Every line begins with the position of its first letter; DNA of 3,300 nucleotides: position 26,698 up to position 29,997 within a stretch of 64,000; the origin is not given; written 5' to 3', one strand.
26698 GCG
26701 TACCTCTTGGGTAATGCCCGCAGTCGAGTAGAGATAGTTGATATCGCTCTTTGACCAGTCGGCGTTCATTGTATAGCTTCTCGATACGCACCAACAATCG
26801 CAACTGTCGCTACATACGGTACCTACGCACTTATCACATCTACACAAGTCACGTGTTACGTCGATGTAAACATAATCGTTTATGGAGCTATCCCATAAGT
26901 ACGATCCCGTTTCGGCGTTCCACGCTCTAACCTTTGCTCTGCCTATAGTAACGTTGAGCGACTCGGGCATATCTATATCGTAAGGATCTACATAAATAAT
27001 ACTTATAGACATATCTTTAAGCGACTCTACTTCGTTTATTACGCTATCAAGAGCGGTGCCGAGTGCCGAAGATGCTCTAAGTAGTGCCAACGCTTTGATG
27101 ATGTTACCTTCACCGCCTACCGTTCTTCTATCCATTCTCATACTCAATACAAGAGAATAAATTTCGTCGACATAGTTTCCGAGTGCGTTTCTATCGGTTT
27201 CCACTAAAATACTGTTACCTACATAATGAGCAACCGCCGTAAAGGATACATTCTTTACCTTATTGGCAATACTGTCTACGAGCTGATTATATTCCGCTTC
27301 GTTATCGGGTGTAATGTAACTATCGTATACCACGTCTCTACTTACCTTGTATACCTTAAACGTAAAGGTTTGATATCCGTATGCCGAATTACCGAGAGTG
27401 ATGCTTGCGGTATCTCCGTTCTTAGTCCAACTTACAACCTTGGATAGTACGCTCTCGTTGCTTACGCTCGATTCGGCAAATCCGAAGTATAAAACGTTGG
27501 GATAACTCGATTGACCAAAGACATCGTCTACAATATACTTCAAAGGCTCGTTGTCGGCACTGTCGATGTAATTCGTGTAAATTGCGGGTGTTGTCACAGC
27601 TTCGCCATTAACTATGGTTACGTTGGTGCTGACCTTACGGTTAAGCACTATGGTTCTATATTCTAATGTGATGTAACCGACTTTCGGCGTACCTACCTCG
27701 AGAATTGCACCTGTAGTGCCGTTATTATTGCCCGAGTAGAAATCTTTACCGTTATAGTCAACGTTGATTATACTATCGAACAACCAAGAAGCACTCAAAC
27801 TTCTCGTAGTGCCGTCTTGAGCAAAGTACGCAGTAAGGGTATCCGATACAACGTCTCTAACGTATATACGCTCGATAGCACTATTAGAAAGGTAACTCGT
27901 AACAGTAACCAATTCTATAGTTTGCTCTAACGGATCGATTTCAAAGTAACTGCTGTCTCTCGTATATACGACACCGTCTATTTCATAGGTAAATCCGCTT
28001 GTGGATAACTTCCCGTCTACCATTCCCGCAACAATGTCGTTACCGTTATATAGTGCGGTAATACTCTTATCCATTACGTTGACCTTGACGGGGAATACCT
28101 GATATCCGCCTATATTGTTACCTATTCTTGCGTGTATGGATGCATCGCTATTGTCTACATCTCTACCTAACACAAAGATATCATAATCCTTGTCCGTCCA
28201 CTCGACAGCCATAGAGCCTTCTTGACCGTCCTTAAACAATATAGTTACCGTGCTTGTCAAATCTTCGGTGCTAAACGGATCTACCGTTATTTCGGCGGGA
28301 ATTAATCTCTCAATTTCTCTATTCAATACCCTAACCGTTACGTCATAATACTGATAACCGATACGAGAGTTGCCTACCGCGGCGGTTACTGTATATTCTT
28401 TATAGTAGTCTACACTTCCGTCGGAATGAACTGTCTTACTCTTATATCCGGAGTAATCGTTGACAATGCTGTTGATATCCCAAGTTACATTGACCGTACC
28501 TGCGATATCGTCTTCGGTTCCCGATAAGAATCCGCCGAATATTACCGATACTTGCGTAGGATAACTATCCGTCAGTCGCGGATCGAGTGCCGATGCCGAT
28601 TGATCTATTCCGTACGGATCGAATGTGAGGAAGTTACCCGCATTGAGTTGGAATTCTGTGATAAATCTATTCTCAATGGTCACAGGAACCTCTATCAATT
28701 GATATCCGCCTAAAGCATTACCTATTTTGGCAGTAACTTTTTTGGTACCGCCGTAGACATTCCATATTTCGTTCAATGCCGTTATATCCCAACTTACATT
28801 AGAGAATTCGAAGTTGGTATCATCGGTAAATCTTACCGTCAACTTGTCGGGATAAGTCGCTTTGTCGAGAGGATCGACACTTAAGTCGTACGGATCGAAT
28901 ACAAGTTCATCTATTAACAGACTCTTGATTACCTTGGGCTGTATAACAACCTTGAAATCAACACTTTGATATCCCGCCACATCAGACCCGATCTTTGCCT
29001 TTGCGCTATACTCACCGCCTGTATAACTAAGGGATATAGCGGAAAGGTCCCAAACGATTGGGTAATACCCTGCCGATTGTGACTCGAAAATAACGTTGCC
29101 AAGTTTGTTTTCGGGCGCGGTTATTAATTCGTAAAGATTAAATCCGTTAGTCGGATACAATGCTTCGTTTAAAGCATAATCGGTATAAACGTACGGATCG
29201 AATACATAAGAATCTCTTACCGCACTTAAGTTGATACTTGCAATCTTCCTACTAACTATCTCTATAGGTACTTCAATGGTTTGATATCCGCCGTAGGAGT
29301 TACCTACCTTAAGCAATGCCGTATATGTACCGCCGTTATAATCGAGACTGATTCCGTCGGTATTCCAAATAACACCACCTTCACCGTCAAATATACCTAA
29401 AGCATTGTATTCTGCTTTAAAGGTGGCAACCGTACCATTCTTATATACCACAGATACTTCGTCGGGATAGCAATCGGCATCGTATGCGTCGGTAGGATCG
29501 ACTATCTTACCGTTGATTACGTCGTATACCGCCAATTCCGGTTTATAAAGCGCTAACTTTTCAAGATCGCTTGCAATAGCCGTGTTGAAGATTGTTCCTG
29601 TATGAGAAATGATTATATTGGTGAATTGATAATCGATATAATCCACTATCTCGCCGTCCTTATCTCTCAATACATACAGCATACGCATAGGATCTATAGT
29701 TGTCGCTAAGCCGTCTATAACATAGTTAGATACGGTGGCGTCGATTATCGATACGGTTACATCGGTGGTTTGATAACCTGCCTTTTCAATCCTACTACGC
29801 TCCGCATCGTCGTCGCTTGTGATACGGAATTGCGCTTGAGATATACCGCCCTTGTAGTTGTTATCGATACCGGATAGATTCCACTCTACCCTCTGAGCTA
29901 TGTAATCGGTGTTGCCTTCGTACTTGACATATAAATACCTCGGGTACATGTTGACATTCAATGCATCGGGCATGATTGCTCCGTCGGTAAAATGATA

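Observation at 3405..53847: Two adjacent giant ORFs (about 10.45k and 6.29k codons) occupy about 79% of the window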

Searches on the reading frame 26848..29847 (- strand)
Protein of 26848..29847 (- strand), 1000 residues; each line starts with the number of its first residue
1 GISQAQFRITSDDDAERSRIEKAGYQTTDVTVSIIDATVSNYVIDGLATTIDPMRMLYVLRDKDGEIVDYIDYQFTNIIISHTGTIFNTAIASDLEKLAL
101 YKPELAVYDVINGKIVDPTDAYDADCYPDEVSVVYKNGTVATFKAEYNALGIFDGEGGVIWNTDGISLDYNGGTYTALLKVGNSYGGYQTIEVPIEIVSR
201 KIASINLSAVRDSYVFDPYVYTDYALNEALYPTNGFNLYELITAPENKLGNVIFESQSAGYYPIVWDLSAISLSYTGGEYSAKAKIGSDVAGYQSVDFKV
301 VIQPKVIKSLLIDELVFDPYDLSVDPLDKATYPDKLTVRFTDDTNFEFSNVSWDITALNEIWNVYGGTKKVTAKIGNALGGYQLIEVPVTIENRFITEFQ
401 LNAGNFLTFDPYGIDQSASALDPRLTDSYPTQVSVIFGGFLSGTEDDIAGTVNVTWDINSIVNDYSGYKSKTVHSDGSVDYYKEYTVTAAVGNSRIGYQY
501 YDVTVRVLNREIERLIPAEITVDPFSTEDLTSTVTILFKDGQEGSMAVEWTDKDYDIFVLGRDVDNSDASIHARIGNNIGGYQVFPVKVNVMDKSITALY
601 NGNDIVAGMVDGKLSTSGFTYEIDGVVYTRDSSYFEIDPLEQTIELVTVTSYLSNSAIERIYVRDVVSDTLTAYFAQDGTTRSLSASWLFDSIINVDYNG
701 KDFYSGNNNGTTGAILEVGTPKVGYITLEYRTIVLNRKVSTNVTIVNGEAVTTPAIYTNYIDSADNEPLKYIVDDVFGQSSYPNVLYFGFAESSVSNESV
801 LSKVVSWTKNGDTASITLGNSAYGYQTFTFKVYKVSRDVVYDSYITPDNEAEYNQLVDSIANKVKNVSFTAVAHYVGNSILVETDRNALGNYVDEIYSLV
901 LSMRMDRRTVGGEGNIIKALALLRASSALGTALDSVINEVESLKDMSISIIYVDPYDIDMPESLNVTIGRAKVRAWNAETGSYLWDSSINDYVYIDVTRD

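Call 10: search_protein_families(library=pfam, proteins=[window:26848-29847:-], max_evalue=0.01)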
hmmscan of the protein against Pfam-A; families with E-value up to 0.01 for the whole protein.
window:26848-29847:- (1000 aa): 1 family
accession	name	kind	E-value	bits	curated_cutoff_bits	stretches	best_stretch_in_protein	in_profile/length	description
PF07532.17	Big_4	-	1.3e-05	25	22.1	0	529-556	15-43/59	Bacterial Ig-like domain (group 4)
